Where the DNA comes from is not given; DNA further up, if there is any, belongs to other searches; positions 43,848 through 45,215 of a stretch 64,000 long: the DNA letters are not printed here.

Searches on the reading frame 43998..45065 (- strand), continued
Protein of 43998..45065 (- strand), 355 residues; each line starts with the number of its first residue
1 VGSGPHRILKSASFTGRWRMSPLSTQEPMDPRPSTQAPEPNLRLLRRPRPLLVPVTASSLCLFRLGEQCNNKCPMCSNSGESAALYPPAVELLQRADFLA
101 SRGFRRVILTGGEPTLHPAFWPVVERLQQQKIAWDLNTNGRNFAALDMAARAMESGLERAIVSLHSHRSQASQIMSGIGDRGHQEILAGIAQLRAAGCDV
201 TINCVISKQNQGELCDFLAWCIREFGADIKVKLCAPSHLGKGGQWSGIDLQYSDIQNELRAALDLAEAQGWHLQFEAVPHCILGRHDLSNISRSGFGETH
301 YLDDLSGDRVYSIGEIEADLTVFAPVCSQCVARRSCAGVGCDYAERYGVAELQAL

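Call 21: find_encoding_contigs(protein=P0198, flank=6000, max_places=2)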
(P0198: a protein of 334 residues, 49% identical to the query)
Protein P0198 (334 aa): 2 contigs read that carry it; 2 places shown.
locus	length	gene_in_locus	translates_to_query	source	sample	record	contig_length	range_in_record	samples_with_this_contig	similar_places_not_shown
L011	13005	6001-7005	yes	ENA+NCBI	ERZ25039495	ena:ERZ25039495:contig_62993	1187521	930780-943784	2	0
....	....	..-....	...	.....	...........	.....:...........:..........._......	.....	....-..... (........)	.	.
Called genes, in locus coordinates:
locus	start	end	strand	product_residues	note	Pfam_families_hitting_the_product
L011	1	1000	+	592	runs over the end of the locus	PF00664:ABC_membrane, PF13304:AAA_21 (faint), PF00005:ABC_tran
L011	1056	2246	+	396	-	PF13524:Glyco_trans_1_2 (faint)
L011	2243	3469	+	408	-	PF02550:AcetylCoA_hydro (weak), PF13336:AcetylCoA_hyd_C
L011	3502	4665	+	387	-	-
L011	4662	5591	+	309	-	-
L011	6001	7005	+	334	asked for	PF04055:Radical_SAM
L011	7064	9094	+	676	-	PF07719:TPR_2 (faint), PF12895:ANAPC3 (faint), PF13181:TPR_8 (faint), PF13424:TPR_12 (faint), PF13428:TPR_14 (faint), PF13432:TPR_16 (faint), PF00515:TPR_1 (faint), PF14559:TPR_19 (weak), +2 more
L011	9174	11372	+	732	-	PF27806:HxsD (faint), PF04055:Radical_SAM, PF00111:Fer2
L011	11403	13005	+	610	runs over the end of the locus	PF04055:Radical_SAM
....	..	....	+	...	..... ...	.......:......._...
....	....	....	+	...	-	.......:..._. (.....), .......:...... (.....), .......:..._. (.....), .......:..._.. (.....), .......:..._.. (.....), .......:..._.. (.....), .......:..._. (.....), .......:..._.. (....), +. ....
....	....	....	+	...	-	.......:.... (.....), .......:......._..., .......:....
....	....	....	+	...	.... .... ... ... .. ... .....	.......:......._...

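Call 39: find_related_loci(query=P0121, collection=genome_contigs, flank=10000)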
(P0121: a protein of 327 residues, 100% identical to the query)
Query P0121 (327 aa) in genome_contigs; peptide patterns used: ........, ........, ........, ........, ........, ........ (x = any residue, [..] = any of these).
70 stretches matched a pattern; 2 encode a relative of the query (tblastn E <= 1e-3); 2 distinct loci.
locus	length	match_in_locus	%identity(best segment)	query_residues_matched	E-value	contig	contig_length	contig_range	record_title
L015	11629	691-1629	54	15-327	3e-112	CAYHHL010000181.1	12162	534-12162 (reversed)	MAG TPA_asm: uncultured Enterobacteriaceae bacterium isolate ERP119702_co1_145 genome assembly, contig: NODE_6676_length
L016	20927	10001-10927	54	15-324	6e-105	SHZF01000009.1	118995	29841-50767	MAG: Myxococcales bacterium isolate Baikal-deep-G138 BACOMB-C353, whole genome shotgun sequence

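Call 56: search_solved_structures(query=P0121, max_evalue=0.01)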
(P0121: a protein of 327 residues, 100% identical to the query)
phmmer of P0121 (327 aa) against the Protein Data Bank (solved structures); distinct sequences matched with E-value up to 0.01: 5.
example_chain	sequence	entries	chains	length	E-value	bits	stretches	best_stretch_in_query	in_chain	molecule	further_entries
6c8v_A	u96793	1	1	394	3.7e-05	26.4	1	33-195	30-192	Coenzyme PQQ synthesis protein E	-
8wm2_A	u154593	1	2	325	0.0022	20.6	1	39-140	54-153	Fe-S radical SAM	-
7vob_C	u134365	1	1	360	0.0046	19.5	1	32-186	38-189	Cytosylglucuronate decarboxylase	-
7voc_C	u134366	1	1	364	0.0047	19.5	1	32-186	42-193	Cytosylglucuronate decarboxylase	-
6efn_A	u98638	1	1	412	0.0064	19.1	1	32-201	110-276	Sporulation killing factor maturation protein SkfB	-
